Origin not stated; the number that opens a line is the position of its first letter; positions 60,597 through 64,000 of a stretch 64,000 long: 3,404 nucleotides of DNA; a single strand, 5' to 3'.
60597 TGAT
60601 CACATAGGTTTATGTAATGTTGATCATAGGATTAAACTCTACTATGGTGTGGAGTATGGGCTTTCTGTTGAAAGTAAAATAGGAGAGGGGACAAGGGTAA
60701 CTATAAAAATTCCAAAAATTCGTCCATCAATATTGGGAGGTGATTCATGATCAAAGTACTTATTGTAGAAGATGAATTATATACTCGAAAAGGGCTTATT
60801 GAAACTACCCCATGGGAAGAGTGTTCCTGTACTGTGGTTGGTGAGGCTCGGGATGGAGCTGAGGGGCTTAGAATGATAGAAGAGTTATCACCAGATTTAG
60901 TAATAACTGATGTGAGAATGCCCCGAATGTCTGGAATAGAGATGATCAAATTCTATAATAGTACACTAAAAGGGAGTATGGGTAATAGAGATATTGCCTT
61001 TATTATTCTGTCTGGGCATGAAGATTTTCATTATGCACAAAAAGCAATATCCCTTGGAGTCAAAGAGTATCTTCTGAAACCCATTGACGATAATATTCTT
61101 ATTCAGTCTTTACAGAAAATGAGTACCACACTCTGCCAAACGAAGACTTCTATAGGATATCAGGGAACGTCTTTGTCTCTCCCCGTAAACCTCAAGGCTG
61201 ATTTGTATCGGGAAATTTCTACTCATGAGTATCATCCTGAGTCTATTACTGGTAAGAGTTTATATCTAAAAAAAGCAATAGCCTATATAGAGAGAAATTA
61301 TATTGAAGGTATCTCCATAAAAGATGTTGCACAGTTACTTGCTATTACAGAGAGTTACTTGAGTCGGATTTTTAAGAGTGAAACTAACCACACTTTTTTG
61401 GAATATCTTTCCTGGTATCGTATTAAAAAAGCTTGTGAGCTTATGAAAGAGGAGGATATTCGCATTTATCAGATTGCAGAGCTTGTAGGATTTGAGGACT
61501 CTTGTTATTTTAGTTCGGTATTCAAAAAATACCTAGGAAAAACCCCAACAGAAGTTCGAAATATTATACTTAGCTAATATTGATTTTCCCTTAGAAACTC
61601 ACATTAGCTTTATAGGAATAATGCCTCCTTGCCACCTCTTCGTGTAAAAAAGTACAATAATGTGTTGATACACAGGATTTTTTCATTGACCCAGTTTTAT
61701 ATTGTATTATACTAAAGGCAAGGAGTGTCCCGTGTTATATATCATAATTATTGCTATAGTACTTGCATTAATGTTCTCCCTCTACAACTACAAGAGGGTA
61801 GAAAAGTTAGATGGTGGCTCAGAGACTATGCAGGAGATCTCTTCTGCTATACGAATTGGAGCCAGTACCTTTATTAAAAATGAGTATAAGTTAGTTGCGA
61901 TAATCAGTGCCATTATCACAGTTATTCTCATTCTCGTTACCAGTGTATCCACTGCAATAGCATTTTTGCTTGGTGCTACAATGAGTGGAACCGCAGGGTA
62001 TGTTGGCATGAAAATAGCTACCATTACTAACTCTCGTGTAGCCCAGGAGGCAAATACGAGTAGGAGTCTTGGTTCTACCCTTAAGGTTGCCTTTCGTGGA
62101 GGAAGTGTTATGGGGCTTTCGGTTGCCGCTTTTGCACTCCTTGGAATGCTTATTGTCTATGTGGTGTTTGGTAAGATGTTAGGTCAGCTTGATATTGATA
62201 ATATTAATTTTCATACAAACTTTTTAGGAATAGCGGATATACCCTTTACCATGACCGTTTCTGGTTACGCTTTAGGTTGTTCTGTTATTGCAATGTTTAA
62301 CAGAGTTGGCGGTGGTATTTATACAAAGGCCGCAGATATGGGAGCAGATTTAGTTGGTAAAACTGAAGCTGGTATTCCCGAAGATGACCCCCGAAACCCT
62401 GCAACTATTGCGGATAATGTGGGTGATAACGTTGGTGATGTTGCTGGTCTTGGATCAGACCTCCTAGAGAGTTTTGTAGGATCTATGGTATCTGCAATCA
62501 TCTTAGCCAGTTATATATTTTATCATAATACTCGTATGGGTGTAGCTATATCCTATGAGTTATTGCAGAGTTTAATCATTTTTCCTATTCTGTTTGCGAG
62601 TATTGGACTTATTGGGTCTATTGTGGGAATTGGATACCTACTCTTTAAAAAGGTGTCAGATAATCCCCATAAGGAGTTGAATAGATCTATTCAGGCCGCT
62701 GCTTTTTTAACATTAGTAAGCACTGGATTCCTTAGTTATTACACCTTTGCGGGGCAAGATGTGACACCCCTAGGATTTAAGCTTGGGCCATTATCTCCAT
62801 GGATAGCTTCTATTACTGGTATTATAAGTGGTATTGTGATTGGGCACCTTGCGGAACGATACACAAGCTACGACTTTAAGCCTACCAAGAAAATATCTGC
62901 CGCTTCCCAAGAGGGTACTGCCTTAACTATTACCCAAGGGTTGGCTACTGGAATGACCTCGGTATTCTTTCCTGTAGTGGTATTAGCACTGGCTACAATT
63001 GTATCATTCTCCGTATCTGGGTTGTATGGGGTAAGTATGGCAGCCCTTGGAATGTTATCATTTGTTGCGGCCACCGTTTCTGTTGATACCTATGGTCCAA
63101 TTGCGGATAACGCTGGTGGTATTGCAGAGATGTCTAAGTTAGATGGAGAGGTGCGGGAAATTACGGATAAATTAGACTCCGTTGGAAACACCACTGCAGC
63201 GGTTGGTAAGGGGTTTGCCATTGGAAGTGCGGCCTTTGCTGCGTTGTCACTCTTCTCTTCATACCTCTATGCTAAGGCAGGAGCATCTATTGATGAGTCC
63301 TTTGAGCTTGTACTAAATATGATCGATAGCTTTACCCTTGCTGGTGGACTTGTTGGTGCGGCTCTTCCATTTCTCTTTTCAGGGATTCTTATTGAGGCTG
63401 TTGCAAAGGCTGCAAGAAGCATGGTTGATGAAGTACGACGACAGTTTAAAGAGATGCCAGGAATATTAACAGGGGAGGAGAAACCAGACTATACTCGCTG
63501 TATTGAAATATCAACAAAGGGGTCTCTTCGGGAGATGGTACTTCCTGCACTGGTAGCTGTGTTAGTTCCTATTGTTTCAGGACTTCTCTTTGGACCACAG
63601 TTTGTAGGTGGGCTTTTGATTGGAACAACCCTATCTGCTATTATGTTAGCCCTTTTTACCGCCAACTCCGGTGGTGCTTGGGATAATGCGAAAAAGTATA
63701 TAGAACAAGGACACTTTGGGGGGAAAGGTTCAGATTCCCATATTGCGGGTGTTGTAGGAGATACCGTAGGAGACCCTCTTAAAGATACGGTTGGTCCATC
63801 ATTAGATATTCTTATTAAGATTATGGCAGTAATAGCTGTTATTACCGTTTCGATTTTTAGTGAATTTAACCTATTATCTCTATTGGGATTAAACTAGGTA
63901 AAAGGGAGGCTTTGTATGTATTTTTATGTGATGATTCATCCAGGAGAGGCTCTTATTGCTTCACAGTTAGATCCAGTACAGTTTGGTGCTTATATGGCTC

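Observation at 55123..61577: Iron(III)-type ABC transporter directly followed by a histidine kinase and AraC-type regulator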

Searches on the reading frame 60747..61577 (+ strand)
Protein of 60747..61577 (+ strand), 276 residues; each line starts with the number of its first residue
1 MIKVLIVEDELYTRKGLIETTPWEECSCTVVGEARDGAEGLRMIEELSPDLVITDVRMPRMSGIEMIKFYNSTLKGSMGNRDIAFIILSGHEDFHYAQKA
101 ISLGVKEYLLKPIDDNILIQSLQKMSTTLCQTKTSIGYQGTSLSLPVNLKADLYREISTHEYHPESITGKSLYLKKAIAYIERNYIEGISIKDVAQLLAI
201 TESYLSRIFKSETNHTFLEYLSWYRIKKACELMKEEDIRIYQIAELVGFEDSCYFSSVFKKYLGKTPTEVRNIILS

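Call 3: search_protein_families(library=pfam, proteins=[window:60747-61577:+])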
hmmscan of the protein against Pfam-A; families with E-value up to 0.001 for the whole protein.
window:60747-61577:+ (276 aa): 3 families
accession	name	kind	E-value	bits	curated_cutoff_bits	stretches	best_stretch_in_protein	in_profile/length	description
PF12833.13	HTH_18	-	6.2e-21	74.9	33.6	1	195-272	2-79/80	Helix-turn-helix domain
PF00072.30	Response_reg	-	2.2e-20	73.3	30.2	1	4-122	1-110/111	Response regulator receiver domain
PF00165.29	HTH_AraC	-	2e-17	63.3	26.6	2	237-272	8-42/42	Bacterial regulatory helix-turn-helix proteins, AraC family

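Call 4: search_protein_families(library=ncbifam, proteins=[window:60747-61577:+])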
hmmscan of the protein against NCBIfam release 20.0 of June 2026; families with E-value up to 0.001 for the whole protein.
window:60747-61577:+ (276 aa): 106 families (the best 25 are shown)
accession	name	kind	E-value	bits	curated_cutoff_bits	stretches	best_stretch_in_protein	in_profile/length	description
NF008677.0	PRK11697.1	equivalog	8.7e-20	71.1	246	1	1-134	1-124/238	two-component system response regulator BtsR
TIGR04094.1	adjacent_YSIRK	equivalog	1.3e-18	67.2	200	1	159-269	272-381/383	YSIRK-targeted surface antigen transcriptional regulator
NF007860.0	PRK10572.1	equivalog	3.1e-18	65.7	208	1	119-272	133-283/292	arabinose operon transcriptional regulator AraC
NF047788.1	TransRegPocR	equivalog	6.8e-18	64.9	500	1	170-273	187-290/296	transcriptional regulator PocR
NF047455.1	TF_Staph_AryK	equivalog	1.3e-17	63.4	850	1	151-272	136-257/759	transcriptional regulator AryK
TIGR02875.1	spore_0_A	equivalog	3.1e-16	59.4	200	1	26-184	26-181/262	sporulation transcription factor Spo0A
NF007935.0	PRK10651.1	equivalog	7.7e-16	57.9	250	1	3-128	8-126/216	two-component system response regulator NarL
NF007969.0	PRK10693.1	equivalog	1.4e-15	57.2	329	1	3-116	9-113/337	two-component system response regulator RssB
NF045505.1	RR_RssB_Pseudo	equivalog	2e-15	56.7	700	1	2-121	6-117/394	two-component system response regulator RssB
NF033869.1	viru_reg_Rsp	equivalog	1.2e-14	53.7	400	1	159-274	135-249/701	AraC family transcriptional regulator Rsp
NF010028.0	PRK13503.1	equivalog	2.2e-14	53.6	288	1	166-272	165-271/278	HTH-type transcriptional activator RhaS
NF001965.0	PRK00742.1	subfamily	6.7e-14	51.8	293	1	2-138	4-132/357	chemotaxis-specific protein-glutamate methyltransferase CheB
NF049932.1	TranspRegBtr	equivalog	7.3e-14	51.2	900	1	142-269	137-261/531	bacillibactin transport transcriptional regulator Btr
NF052445.1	RespRegMctR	equivalog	1.5e-13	50.6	300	1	2-127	2-120/205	two-component system response regulator MctR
NF006900.1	PRK09390.1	equivalog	1.8e-13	50.5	255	1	4-129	7-123/203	response regulator FixJ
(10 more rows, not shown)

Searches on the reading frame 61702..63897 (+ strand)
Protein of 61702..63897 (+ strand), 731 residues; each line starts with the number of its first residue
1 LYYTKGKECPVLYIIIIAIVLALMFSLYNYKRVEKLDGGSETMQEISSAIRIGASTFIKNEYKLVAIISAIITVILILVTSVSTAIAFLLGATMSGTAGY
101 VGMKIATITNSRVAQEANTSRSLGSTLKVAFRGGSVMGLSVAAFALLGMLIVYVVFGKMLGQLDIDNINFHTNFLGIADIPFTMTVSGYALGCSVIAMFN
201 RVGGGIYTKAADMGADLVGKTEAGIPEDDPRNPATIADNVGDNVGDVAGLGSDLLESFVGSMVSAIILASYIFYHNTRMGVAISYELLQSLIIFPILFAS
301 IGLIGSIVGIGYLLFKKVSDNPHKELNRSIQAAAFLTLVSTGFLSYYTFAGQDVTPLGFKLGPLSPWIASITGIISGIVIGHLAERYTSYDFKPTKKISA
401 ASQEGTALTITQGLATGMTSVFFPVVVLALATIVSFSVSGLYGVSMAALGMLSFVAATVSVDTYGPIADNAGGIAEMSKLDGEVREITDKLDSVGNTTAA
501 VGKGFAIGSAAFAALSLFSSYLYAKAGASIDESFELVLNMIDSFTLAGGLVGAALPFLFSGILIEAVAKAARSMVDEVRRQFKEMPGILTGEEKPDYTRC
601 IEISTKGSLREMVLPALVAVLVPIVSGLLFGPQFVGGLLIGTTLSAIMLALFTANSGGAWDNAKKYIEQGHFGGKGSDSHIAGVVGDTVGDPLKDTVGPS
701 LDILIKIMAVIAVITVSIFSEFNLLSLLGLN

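Call 3: search_protein_families(library=pfam, proteins=[window:61702-63897:+])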
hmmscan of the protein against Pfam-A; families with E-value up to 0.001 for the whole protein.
window:61702-63897:+ (731 aa): 1 family
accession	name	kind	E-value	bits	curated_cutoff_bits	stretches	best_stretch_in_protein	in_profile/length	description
PF03030.21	H_PPase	-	3.3e-248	826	29.7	1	20-714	1-644/645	Inorganic H+ pyrophosphatase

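Call 4: search_protein_families(library=ncbifam, proteins=[window:61702-63897:+])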
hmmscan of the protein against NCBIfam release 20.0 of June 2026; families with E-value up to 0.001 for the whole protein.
window:61702-63897:+ (731 aa): 13 families
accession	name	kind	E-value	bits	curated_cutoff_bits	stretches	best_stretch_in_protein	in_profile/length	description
NF001954.0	PRK00733.2-2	equivalog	0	1047.9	894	1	11-724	3-722/723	sodium-translocating pyrophosphatase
NF001960.0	PRK00733.3-5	equivalog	3.8e-251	835.1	546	1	11-722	4-670/673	sodium-translocating pyrophosphatase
NF001957.0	PRK00733.3-2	equivalog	3.7e-226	752.7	945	1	13-720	2-649/651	sodium-translocating pyrophosphatase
NF001961.0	PRK00733.3-6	equivalog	5e-224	745.5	926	1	14-718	7-669/671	sodium-translocating pyrophosphatase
NF001959.0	PRK00733.3-4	equivalog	1.9e-222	740.4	975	1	13-723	6-672/674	sodium-translocating pyrophosphatase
NF001955.0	PRK00733.2-4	equivalog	6e-222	739.1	1059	1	11-718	5-699/736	sodium-translocating pyrophosphatase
TIGR01104.1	V_PPase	equivalog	8.9e-219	728.6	651.9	1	13-721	5-692/697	V-type H(+)-translocating pyrophosphatase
NF001953.0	PRK00733.2-1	equivalog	8.3e-211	702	783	1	11-719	4-696/697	sodium-translocating pyrophosphatase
NF001958.0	PRK00733.3-3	equivalog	6.9e-210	698.9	1055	1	13-723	5-677/680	sodium-translocating pyrophosphatase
NF001951.0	PRK00733.1-2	equivalog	1.5e-203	678.2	859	1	11-720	5-689/691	sodium-translocating pyrophosphatase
NF001952.0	PRK00733.1-4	equivalog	1.7e-183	611.7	912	2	185-718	181-726/782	sodium-translocating pyrophosphatase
NF001956.0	PRK00733.3-1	equivalog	6.7e-176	587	1321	1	13-719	9-692/704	sodium-translocating pyrophosphatase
NF001950.0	PRK00733.1-1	equivalog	5.7e-67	226.5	826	1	11-718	55-767/807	sodium-translocating pyrophosphatase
